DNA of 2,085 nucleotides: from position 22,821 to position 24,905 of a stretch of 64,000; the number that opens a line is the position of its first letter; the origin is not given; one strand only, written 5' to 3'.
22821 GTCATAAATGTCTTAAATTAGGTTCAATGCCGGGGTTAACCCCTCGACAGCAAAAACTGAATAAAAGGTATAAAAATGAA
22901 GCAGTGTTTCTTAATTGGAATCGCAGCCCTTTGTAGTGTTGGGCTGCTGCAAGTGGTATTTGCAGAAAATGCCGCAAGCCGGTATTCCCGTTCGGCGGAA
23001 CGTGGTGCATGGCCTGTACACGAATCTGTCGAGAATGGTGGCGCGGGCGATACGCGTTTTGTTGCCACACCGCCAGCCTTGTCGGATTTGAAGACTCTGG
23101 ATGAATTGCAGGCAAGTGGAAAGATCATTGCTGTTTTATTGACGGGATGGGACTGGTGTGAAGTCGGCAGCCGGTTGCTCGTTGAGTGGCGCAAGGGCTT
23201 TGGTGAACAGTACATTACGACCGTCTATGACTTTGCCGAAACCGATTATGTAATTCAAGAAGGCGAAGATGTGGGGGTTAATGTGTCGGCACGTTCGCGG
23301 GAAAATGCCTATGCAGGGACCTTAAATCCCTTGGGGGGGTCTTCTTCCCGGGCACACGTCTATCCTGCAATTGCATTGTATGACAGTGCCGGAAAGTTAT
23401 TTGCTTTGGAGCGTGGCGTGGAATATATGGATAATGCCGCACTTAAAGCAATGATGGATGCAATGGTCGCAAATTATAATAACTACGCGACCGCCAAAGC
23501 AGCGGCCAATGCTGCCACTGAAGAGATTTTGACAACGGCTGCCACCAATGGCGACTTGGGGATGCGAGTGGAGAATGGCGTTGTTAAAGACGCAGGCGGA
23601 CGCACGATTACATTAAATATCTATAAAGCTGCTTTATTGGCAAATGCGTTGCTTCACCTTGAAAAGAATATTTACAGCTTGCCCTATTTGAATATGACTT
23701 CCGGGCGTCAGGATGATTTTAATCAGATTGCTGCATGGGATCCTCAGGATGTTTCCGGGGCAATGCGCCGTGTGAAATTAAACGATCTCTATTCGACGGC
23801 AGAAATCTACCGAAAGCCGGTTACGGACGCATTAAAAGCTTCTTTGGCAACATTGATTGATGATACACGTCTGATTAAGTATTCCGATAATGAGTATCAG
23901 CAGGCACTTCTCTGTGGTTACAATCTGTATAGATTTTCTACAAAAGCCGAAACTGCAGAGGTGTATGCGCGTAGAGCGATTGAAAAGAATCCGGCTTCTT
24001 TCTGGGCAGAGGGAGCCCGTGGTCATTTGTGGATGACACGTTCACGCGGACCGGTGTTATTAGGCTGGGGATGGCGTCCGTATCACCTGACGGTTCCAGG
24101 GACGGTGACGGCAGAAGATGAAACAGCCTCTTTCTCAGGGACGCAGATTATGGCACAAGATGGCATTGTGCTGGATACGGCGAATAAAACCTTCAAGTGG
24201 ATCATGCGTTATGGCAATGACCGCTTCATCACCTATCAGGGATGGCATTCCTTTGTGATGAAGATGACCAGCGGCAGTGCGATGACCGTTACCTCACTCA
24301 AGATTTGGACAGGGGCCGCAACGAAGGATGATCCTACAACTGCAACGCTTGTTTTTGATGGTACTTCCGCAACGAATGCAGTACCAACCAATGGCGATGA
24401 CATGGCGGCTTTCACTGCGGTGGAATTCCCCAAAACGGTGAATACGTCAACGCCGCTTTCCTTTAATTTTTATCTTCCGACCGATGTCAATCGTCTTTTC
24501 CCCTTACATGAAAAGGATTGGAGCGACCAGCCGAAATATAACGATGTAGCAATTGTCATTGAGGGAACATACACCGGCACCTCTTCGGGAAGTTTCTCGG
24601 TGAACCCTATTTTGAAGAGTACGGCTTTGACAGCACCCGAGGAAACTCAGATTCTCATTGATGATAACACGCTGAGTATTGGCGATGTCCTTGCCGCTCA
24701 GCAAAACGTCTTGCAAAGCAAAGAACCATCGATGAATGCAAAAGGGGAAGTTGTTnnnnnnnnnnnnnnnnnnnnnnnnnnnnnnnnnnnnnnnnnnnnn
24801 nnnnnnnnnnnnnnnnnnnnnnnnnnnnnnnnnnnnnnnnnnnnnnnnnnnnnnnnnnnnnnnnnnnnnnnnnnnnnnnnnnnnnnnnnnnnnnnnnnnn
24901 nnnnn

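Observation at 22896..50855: Two-gene locus: candidate processing or partner enzyme directly upstream of a giant surface protein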

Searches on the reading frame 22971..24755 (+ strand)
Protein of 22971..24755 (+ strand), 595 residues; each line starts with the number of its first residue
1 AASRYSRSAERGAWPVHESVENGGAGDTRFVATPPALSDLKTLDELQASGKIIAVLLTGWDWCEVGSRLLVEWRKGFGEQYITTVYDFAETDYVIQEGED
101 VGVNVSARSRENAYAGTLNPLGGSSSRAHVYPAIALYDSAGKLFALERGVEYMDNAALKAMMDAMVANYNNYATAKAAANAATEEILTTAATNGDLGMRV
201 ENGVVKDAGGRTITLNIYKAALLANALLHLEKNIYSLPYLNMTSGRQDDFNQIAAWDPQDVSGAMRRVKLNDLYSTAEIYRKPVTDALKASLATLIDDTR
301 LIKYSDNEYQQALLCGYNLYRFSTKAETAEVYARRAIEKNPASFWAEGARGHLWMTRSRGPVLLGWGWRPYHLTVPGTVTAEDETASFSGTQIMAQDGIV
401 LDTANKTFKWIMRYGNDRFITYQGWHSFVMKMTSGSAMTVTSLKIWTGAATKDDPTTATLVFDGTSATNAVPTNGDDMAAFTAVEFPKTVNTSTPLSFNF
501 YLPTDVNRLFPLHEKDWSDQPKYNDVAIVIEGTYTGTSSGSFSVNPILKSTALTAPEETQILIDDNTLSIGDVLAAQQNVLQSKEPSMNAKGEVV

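Call 92: search_solved_structures(query=A9, max_evalue=10, show_alignments=2)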
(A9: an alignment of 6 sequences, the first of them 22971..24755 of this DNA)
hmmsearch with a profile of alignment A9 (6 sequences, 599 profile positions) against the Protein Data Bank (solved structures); distinct sequences matched with E-value up to 10: 4.
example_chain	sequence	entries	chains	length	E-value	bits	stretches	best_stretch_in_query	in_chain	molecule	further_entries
6dxo_D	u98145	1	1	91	0.051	15.4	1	106-183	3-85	BldN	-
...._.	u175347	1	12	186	0.3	12.9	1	534-580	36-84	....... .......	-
2jqq_A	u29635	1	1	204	0.55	12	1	149-211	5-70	Conserved oligomeric Golgi complex subunit 2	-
3qh4_A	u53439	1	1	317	1.2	10.8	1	171-224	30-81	Esterase LipW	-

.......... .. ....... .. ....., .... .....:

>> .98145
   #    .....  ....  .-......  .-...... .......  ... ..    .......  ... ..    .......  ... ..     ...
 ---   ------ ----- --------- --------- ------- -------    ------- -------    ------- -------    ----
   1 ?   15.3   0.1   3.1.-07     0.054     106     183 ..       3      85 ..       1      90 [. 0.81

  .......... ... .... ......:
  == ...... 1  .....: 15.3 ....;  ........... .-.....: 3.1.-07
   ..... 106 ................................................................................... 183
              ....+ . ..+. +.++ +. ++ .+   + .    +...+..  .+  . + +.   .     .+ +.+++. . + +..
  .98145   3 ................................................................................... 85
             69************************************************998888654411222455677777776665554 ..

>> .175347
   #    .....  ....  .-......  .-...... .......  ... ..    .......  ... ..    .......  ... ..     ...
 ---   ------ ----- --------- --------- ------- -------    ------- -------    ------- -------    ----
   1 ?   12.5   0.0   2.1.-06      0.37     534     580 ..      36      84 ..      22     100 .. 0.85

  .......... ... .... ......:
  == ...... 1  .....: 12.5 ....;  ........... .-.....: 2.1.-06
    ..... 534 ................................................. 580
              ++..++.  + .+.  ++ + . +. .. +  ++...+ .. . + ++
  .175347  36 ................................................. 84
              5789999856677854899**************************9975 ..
